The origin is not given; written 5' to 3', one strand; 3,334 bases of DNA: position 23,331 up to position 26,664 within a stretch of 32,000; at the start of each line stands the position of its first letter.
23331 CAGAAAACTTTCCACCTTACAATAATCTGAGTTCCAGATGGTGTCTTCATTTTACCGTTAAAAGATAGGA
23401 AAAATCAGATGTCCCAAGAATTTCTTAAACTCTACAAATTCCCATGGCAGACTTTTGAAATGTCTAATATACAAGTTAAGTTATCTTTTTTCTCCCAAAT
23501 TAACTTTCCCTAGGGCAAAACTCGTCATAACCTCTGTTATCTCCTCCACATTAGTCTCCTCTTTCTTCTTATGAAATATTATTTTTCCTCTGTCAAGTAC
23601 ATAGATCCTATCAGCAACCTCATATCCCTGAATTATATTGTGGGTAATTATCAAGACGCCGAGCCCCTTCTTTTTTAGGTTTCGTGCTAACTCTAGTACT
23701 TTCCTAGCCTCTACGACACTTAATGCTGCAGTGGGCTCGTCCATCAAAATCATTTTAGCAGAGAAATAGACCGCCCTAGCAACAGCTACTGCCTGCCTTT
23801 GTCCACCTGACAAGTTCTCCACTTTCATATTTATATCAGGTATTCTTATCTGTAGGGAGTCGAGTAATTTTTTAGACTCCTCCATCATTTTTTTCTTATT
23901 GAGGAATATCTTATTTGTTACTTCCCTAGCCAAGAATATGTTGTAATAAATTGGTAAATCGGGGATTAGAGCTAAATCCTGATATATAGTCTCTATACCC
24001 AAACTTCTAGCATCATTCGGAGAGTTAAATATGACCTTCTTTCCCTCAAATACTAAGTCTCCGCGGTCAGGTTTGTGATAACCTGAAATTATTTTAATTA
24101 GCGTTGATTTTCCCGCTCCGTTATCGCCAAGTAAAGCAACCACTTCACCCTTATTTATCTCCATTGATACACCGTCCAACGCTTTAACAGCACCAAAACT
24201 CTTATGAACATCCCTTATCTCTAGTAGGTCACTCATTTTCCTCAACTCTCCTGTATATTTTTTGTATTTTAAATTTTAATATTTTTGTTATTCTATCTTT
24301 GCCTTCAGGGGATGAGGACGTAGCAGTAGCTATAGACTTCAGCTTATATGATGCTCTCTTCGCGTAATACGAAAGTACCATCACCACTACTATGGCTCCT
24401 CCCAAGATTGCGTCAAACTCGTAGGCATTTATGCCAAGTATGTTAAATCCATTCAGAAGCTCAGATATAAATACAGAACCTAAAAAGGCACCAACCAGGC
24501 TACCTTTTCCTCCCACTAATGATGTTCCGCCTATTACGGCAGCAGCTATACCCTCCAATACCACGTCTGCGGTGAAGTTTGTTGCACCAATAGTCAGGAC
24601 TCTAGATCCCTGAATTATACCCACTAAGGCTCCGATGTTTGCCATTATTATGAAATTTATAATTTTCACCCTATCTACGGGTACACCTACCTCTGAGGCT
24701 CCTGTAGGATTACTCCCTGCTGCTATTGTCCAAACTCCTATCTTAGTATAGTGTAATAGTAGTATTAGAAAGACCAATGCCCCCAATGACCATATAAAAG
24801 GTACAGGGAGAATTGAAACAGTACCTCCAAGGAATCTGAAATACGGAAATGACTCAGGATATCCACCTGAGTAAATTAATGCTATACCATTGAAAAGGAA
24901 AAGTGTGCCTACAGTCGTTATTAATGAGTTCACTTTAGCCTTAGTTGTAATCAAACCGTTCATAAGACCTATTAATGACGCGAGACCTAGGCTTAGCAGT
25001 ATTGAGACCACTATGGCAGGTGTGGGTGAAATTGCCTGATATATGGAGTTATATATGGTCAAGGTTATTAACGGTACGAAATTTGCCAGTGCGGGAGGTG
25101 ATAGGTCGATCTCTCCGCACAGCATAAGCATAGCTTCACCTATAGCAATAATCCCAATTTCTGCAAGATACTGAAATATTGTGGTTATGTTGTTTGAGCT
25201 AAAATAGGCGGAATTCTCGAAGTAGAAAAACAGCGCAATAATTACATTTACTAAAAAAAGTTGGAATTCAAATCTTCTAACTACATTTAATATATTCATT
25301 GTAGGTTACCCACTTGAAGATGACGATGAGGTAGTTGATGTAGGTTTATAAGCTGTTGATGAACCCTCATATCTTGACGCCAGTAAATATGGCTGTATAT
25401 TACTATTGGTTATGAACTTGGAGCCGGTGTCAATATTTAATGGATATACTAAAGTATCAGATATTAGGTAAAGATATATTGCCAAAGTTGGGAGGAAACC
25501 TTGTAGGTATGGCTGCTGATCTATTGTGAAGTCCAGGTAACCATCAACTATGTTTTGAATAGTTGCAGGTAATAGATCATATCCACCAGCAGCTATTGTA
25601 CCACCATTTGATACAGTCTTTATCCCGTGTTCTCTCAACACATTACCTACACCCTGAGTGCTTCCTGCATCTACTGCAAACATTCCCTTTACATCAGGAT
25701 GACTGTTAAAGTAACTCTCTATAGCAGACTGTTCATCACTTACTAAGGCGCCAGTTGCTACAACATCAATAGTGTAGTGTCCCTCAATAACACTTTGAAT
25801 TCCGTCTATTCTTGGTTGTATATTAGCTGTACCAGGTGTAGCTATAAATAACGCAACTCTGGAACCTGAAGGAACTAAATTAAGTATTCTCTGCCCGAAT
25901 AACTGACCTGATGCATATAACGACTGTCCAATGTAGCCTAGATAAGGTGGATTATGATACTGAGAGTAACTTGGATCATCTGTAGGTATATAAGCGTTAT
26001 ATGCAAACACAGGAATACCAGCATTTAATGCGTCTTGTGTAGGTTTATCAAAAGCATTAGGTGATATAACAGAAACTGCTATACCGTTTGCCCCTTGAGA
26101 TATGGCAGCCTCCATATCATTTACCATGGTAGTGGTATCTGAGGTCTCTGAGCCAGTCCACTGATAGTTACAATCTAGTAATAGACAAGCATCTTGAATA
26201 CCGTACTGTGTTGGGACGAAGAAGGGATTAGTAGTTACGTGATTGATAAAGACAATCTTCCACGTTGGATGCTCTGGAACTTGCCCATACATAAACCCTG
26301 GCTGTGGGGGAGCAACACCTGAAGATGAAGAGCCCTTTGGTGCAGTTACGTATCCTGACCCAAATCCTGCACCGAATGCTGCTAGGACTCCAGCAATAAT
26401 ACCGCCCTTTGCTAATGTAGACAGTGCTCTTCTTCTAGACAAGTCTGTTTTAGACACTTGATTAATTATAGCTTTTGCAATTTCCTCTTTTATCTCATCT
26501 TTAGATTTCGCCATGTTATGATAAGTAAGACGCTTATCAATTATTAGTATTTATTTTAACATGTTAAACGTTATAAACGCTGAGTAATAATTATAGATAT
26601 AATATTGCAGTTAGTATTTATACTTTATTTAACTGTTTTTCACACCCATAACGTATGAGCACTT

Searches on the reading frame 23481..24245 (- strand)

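Call 64: search_protein_families(library=pfam, proteins=[window:23481-24245:-], max_evalue=0.0001)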
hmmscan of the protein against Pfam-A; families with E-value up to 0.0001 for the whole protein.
window:23481-24245:- (254 aa): 4 families
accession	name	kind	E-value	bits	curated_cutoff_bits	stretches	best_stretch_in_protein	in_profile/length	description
PF00005.33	ABC_tran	-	4.4e-30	105.5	25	1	23-173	1-137/137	ABC transporter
PF13304.12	AAA_21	-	4.4e-08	34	27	0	36-54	2-20/304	AAA domain, putative AbiEii toxin, Type IV TA system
PF02463.25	SMC_N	-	1.2e-07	31.8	40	1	33-204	24-199/220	RecF/RecN/SMC N terminal domain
PF09818.15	ABC_ATPase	-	2.3e-05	24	23.2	0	140-178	153-191/283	P-loop domain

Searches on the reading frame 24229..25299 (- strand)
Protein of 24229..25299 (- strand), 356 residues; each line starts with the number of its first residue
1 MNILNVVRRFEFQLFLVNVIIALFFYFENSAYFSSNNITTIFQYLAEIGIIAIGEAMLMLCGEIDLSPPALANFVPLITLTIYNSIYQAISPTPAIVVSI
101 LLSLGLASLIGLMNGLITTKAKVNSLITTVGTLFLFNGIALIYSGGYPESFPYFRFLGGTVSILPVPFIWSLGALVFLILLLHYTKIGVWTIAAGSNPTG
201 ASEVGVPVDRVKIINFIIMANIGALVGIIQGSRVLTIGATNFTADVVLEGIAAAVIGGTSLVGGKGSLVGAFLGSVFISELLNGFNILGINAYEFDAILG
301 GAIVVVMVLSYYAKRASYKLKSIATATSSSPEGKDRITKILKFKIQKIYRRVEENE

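Call 64: search_protein_families(library=pfam, proteins=[window:24229-25299:-], max_evalue=0.0001)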
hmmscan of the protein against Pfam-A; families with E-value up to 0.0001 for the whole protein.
window:24229-25299:- (356 aa): 1 family
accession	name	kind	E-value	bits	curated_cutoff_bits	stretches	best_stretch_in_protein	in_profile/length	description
PF02653.21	BPD_transp_2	-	7.7e-28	97.8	26.8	1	38-307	2-269/269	Branched-chain amino acid transport system / permease component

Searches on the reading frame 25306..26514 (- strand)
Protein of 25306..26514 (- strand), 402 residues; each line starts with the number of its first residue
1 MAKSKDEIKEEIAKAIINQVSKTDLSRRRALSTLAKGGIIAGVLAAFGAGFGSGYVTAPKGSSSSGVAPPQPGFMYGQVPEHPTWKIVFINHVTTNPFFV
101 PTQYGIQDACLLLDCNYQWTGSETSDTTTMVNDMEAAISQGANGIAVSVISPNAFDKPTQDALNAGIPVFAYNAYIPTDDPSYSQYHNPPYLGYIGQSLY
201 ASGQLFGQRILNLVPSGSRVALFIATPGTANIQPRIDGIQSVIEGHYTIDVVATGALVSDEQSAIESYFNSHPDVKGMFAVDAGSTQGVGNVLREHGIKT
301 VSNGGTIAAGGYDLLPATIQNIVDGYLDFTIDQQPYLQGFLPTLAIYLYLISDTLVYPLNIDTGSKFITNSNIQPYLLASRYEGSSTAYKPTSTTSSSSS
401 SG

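Call 64: search_protein_families(library=pfam, proteins=[window:25306-26514:-], max_evalue=0.0001)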
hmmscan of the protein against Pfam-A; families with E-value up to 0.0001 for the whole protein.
window:25306-26514:- (402 aa): 1 family
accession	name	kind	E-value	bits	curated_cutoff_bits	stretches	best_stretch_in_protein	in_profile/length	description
PF13407.12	Peripla_BP_4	-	2.9e-50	171.7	35.1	1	87-348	1-252/258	Periplasmic binding protein domain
